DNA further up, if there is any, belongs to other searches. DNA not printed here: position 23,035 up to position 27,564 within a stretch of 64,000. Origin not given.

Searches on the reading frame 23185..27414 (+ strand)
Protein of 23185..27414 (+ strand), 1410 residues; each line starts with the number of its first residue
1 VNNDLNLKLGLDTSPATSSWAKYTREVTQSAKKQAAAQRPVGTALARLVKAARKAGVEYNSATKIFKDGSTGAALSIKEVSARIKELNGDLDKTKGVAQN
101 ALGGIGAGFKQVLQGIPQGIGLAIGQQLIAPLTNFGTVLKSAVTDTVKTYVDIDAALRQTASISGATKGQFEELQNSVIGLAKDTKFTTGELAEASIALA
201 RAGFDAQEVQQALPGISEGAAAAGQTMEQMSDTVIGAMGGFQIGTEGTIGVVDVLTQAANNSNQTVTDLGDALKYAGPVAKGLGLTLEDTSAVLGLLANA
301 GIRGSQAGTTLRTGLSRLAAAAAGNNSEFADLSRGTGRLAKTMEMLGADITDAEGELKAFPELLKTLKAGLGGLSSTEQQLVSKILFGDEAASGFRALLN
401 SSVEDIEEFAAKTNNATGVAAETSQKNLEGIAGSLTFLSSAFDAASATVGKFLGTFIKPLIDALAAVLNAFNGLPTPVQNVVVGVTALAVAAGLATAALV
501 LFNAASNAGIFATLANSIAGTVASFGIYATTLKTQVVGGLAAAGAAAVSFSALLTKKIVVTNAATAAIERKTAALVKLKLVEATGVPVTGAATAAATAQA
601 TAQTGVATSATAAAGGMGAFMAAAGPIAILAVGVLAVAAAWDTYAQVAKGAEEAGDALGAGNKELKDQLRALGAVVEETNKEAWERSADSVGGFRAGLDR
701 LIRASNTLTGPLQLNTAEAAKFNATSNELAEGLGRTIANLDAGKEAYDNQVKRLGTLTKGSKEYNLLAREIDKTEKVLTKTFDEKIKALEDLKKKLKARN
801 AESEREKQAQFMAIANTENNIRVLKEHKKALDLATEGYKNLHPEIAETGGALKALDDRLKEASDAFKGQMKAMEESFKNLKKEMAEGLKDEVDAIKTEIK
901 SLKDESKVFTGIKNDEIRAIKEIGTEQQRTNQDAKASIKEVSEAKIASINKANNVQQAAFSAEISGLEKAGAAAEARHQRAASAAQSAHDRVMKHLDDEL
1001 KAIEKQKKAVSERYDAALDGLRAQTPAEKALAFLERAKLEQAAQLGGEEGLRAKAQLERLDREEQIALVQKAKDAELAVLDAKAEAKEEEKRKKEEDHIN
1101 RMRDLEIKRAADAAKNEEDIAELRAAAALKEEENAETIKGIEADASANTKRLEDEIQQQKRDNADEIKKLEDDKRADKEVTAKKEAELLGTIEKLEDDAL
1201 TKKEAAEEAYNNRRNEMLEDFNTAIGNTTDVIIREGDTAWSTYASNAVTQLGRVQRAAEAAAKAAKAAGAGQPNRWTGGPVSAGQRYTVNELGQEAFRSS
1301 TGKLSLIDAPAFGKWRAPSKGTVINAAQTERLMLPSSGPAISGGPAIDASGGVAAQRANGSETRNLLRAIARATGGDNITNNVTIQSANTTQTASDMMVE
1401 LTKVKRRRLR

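Call 15: search_protein_families(library=phrogs, proteins=[window:23185-27414:+], max_evalue=0.001)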
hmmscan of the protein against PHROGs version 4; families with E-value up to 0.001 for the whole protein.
window:23185-27414:+ (1410 aa): 23 families
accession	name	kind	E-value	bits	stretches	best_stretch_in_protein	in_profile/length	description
phrog_1533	-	tail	8.2e-67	226.8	1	72-684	180-708/1688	tail length tape measure protein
phrog_4704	-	tail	2.3e-59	202.6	1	63-544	127-599/625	tail length tape measure protein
phrog_1272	-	tail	1.3e-48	166.6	1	24-649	125-684/1606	tail length tape measure protein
phrog_5218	-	unknown function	1.1e-44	154.1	1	44-957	139-1006/1599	-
phrog_19074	-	unknown function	2.1e-44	152.8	1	126-1021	129-1021/1384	-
phrog_28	-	tail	2.5e-41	143.3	1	30-1408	78-1227/1228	tail length tape measure protein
phrog_991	-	tail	2.1e-40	139.3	1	25-695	170-754/1966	tail length tape measure protein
phrog_9696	-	tail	3.1e-40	138.9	1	80-445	28-370/1415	tail length tape measure protein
phrog_16692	-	unknown function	5.4e-40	138.7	1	98-693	133-718/1107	-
phrog_1293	-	tail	1.9e-36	126.4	1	140-655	172-635/1424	tail length tape measure protein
phrog_167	-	tail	1.3e-34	120.2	1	15-817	163-837/1555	tail length tape measure protein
phrog_5493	-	tail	7.2e-31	108.4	1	136-640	56-544/1102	tail length tape measure protein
phrog_58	-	tail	9e-23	81.6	1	32-525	220-636/1544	tail length tape measure protein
phrog_28420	-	tail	6.6e-21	75.1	1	146-680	54-561/906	tail length tape measure protein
phrog_38390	-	tail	1.6e-19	70.5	1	126-565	37-450/1029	tail length tape measure protein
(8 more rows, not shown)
